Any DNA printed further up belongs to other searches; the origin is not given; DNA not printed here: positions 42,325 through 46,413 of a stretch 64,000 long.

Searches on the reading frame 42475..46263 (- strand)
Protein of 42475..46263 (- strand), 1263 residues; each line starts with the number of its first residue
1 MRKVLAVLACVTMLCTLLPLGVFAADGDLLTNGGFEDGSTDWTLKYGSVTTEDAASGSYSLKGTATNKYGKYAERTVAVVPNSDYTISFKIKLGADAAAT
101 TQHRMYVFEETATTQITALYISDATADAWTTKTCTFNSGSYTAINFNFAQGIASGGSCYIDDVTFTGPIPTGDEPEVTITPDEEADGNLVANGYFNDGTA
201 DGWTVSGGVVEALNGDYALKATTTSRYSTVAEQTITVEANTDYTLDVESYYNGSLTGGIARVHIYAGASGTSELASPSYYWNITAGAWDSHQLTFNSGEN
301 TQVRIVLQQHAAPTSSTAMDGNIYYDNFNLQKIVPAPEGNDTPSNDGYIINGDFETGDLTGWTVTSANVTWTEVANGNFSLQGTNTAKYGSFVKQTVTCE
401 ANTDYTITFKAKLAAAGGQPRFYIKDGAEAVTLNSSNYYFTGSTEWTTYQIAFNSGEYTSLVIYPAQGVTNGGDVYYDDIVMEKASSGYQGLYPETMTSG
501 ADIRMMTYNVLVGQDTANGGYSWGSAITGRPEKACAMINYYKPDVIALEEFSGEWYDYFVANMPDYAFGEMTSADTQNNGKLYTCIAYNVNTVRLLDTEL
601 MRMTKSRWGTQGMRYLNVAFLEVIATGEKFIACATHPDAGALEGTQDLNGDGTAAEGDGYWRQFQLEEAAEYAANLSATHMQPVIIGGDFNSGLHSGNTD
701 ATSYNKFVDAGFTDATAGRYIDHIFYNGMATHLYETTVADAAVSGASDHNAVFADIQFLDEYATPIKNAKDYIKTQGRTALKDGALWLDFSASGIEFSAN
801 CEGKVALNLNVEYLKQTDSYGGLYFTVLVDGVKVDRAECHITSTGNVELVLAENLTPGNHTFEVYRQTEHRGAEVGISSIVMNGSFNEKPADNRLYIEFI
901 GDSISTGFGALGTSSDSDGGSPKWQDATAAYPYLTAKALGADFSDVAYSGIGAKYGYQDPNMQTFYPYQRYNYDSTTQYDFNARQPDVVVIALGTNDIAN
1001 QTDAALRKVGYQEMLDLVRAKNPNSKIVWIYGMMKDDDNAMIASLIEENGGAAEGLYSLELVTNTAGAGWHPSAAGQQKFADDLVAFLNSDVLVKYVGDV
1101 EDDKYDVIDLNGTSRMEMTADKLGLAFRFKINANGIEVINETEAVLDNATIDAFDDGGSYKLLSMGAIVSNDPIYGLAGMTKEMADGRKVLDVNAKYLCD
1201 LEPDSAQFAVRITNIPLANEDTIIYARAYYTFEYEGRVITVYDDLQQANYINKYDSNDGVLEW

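Call 9: search_protein_families(library=ncbifam, max_evalue=1, proteins=[window:42475-46263:-])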
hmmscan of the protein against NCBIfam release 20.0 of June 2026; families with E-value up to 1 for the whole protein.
window:42475-46263:- (1263 aa): 7 families
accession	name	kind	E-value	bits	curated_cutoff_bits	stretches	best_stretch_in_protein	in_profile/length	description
NF042969.1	AcxyGlmanDactase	equivalog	1.5e-23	83.2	500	1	772-1086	4-315/323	bifunctional acetylxylan esterase/glucomannan deacetylase AxeC2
NF033675.1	NTTRR-F1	subfamily_domain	7.1e-19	68.5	70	3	348-420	5-74/155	NTTRR-F1 domain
NF003840.0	PRK05421.1-2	equivalog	0.004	16.3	163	1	677-757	196-279/282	endonuclease/exonuclease/phosphatase family protein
NF042968.1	AcxylEst_AxeA1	equivalog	0.0083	14.5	700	1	926-1028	293-388/459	acetylxylan esterase AxeA1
NF058548.1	BT_4411_fam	equivalog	0.022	14.2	220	1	384-433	79-125/223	BT4411 family hyaluronic acid-binding protein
NF003842.0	PRK05421.1-4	equivalog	0.023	14.1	144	1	676-757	172-256/259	endonuclease/exonuclease/phosphatase family protein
NF003841.0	PRK05421.1-3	equivalog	0.037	13.5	223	1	678-757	178-259/261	endonuclease/exonuclease/phosphatase family protein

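Call 10: search_protein_families(library=pfam, max_evalue=0.01, proteins=[window:42475-46263:-])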
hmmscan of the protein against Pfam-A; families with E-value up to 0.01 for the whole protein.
window:42475-46263:- (1263 aa): 8 families
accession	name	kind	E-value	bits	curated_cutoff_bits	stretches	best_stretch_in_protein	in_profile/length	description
PF02018.23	CBM_4_9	-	2.8e-24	86.5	25.9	3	28-148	2-129/136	Carbohydrate binding domain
PF13472.12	Lipase_GDSL_2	-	4.8e-14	53.7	32.9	1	899-1034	1-116/178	GDSL-like Lipase/Acylhydrolase family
PF03372.29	Exo_endo_phos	-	2.8e-12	47.3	24.5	1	506-749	1-225/225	Endonuclease/Exonuclease/phosphatase family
PF00657.28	Lipase_GDSL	-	3e-12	47.6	23.6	1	897-1033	1-127/208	GDSL-like Lipase/Acylhydrolase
PF17996.7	CE2_N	-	5e-08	33.4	27.9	1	776-883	2-99/108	Carbohydrate esterase 2 N-terminal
PF22637.2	CBM_4_9_1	-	1.2e-07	32.5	27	0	371-463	39-129/148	BppA domain 1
PF00629.30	MAM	-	3.1e-06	27.5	26.4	0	41-166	20-153/158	MAM domain, meprin/A5/mu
PF04862.18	DUF642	-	0.0099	16.1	27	0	360-459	29-131/157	Protein of unknown function (DUF642)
